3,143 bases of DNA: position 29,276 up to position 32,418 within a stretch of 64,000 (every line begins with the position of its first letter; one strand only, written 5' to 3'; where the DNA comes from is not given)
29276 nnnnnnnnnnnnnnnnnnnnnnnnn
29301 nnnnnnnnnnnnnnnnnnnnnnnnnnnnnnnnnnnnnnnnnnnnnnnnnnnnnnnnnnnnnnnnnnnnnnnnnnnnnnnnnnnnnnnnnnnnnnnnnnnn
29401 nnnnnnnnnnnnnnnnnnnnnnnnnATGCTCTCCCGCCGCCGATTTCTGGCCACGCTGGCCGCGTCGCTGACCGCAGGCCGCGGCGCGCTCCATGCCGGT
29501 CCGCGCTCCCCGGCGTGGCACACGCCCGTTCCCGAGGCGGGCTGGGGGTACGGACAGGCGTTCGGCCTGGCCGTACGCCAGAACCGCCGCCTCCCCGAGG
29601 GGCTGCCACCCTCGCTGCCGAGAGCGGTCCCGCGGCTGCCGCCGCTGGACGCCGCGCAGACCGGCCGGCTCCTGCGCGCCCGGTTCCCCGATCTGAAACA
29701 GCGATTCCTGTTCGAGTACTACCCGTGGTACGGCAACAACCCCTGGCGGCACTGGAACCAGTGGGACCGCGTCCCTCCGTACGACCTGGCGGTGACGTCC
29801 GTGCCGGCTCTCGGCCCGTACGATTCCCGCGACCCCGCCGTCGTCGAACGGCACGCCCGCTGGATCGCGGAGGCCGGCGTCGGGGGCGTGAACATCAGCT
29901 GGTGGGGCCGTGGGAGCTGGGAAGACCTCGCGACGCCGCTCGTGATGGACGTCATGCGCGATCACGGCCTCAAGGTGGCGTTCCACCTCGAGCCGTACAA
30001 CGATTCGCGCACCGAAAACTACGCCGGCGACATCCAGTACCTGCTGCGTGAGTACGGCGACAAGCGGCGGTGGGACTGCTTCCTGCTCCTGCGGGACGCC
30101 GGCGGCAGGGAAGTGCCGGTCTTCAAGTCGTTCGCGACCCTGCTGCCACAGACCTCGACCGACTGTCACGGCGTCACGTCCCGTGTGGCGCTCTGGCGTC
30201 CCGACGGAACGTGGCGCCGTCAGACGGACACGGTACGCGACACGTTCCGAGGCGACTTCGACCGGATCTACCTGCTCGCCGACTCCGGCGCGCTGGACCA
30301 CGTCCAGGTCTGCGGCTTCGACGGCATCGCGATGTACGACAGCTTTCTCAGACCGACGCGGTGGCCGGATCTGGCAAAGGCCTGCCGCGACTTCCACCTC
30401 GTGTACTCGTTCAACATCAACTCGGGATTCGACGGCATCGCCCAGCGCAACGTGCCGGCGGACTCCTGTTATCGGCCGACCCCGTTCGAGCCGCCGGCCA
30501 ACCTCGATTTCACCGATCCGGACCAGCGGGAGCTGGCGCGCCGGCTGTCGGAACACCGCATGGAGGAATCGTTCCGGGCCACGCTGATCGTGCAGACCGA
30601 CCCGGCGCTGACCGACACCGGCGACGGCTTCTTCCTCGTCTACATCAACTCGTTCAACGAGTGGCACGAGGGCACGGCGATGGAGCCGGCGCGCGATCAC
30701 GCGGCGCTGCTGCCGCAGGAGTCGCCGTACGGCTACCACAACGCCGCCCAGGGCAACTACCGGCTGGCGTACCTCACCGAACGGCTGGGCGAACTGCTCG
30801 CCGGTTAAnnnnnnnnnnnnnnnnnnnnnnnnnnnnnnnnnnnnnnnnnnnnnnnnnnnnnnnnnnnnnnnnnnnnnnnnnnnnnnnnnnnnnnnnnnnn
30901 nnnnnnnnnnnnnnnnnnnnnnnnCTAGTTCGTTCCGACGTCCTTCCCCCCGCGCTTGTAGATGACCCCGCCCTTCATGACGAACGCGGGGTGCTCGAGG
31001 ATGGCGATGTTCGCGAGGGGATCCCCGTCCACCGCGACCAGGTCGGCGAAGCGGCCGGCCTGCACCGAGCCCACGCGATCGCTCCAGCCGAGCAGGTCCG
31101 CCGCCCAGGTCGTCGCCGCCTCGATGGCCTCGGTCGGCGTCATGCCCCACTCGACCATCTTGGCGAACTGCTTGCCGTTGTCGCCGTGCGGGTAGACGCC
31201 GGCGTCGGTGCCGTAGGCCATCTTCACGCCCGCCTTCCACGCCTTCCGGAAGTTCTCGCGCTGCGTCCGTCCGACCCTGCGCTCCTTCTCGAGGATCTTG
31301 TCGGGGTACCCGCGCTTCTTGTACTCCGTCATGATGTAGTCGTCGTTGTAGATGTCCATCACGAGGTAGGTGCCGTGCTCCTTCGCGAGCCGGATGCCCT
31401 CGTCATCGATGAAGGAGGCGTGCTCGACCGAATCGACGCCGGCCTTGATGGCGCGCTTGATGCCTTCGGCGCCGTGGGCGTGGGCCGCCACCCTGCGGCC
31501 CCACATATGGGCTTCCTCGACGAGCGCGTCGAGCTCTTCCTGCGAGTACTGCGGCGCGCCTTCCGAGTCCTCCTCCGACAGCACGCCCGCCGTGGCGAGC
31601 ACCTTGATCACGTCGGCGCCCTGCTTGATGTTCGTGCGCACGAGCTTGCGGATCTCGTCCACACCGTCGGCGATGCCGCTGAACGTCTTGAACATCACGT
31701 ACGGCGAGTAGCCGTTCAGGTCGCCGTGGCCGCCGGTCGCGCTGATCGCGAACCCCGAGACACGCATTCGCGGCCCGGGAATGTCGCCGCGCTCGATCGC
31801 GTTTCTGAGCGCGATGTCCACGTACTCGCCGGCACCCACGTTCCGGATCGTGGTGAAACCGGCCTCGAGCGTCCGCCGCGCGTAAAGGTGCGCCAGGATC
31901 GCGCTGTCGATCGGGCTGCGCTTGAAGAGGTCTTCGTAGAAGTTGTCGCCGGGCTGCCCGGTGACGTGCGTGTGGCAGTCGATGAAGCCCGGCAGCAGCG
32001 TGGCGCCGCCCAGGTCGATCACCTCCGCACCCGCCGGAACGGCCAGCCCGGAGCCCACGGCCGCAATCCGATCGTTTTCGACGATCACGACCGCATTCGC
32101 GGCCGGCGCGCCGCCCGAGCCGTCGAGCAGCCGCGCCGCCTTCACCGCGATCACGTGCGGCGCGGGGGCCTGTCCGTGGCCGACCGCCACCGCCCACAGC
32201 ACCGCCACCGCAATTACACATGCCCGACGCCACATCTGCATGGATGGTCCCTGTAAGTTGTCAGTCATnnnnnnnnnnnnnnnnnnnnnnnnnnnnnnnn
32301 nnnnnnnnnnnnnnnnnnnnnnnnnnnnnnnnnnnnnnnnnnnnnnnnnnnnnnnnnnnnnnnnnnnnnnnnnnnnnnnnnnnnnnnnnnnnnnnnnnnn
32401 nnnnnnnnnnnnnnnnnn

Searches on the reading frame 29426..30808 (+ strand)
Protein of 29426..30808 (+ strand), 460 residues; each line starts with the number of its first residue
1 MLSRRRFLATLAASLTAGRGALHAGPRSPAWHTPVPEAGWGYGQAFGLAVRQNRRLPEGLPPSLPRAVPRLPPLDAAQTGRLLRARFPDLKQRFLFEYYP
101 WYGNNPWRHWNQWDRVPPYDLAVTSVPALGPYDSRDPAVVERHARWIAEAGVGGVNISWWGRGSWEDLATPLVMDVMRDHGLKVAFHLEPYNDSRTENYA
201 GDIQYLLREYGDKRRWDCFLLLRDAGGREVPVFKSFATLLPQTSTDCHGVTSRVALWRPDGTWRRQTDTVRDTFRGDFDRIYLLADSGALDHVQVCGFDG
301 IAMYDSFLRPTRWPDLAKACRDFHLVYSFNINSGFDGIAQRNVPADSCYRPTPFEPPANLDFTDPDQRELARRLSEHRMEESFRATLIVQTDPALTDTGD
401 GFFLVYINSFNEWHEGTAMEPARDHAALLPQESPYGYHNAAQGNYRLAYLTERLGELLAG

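Call 27: find_encoding_contigs(protein=window:29426-30808:+, flank=10000, max_places=10)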
Protein window:29426-30808:+ (460 aa): no gene with exactly this product is on record in the collection.

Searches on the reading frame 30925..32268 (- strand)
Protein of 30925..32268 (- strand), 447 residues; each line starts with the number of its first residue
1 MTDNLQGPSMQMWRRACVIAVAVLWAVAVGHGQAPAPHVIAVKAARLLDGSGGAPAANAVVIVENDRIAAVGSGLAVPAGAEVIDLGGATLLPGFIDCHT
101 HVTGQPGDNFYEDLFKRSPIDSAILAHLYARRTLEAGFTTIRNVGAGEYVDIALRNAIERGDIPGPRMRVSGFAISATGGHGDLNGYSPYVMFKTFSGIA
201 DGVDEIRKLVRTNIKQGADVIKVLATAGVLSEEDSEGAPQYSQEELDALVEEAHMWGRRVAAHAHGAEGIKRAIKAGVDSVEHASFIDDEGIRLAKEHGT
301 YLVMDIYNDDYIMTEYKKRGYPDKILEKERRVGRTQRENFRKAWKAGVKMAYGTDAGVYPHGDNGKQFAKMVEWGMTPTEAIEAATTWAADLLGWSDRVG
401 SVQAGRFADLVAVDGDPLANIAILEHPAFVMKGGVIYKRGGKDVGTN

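Call 25: find_encoding_contigs(protein=window:30925-32268:-, flank=10000, max_places=10)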
Protein window:30925-32268:- (447 aa): no gene with exactly this product is on record in the collection.
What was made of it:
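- Tried and rejected: Exact-protein look-ups for window genes 30925-32268 and 29426-30808: not on record, probably because of different start calls or strain differences (calls 25, 27).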
